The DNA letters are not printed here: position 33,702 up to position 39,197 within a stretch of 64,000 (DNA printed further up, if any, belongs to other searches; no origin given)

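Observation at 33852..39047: Intact 1731-aa Sec-type polymorphic toxin in an island where most neighbours are decayed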

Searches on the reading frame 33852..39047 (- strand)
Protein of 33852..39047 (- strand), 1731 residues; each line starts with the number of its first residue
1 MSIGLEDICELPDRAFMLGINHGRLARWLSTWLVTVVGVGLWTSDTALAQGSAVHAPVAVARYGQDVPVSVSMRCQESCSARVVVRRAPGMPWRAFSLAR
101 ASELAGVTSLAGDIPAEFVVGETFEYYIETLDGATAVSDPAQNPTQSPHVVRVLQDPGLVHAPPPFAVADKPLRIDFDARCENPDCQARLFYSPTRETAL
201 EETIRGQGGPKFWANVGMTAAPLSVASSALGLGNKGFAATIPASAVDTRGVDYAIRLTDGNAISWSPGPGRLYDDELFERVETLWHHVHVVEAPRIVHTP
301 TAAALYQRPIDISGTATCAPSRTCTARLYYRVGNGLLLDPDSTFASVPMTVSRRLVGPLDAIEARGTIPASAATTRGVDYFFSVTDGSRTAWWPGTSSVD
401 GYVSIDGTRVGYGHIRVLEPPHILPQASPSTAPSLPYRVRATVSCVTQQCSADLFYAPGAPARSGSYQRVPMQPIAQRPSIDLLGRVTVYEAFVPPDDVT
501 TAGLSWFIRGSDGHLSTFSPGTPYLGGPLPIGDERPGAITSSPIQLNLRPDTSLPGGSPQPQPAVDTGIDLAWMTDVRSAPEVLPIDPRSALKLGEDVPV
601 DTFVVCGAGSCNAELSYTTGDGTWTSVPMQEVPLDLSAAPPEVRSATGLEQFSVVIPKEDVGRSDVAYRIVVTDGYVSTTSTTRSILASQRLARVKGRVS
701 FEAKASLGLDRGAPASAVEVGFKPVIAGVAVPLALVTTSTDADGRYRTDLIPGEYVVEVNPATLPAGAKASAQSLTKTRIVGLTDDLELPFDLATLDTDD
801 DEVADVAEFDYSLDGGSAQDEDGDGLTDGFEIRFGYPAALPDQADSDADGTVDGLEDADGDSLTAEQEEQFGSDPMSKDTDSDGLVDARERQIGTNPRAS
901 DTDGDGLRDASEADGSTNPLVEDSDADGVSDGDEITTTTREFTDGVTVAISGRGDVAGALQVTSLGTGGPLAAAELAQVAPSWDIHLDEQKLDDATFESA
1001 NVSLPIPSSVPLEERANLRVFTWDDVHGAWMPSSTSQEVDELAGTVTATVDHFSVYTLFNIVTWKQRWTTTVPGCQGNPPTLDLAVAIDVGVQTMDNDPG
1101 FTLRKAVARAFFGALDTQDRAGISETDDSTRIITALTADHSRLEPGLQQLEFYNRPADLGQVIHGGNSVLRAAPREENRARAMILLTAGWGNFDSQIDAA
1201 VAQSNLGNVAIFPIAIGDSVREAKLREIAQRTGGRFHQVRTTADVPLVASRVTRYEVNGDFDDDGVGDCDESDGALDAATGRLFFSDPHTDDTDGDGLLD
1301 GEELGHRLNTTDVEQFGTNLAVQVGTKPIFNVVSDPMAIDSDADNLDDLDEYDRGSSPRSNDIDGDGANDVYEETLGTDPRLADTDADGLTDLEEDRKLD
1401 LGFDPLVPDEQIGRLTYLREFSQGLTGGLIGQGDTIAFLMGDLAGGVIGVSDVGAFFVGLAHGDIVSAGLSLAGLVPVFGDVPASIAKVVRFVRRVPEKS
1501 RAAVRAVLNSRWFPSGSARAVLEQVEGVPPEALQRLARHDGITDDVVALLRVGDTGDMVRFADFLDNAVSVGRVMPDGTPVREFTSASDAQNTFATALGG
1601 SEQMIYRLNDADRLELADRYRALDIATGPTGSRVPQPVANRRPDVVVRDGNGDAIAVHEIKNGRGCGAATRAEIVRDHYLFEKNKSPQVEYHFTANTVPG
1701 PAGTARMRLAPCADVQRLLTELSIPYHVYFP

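Call 5: search_protein_families(library=pfam, proteins=[window:33852-39047:-], max_evalue=1)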
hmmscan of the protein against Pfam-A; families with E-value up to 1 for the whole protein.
window:33852-39047:- (1731 aa): 5 families
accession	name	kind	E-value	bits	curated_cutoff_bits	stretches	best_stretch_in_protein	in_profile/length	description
PF18884.5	TSP3_bac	-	5.4e-07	29.8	25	5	879-897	1-19/22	Bacterial TSP3 repeat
PF13519.12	VWA_2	-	0.0016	19.5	27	1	1101-1188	21-105/107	von Willebrand factor type A domain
PF13768.12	VWA_3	-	0.0021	18.5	27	1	1173-1237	90-154/155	von Willebrand factor type A domain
PF13620.12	CarboxypepD_reg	-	0.0043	17.8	32.3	1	726-760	14-55/82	Carboxypeptidase regulatory-like domain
PF10577.15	FAM171A1-2-B_N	-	0.098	12.4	31.2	1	998-1036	189-227/254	FAM171A1/A2/B, N-terminal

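Call 6: search_protein_families(library=ncbifam, proteins=[window:33852-39047:-], max_evalue=1)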
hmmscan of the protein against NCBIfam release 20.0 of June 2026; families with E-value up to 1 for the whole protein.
window:33852-39047:- (1731 aa): 3 families
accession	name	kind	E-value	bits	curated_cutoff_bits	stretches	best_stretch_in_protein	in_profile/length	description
NF033765.2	gliding_CglD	equivalog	6.4e-11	40.8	400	2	819-934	106-240/1124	adventurous gliding motility lipoprotein CglD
TIGR03436.1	acidobact_VWFA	subfamily_domain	0.0013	18.3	81.25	1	1102-1249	85-275/324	VWA domain-containing protein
NF047639.1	throspo3_MtsD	equivalog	0.0014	16.8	800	1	795-923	390-531/651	cell-cell cohesion protein MtsD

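Call 10: find_encoding_contigs(protein=window:33852-39047:-, flank=10000, max_places=6)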
Protein window:33852-39047:- (1731 aa): no gene with exactly this product is on record in the collection.

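Call 21: find_encoding_contigs(protein=window:33852-38777:-, flank=10000, max_places=6)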
Protein window:33852-38777:- (1641 aa): 1 contig read that carries it; 1 place shown.
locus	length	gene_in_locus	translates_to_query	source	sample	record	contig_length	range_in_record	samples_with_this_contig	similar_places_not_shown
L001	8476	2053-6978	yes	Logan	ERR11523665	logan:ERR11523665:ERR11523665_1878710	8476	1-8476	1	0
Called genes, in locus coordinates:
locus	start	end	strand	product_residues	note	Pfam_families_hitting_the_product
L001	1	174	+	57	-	?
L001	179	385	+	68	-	-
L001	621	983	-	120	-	-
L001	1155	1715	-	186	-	-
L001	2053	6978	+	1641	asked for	PF18884:TSP3_bac (faint)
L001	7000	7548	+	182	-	-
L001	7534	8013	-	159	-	-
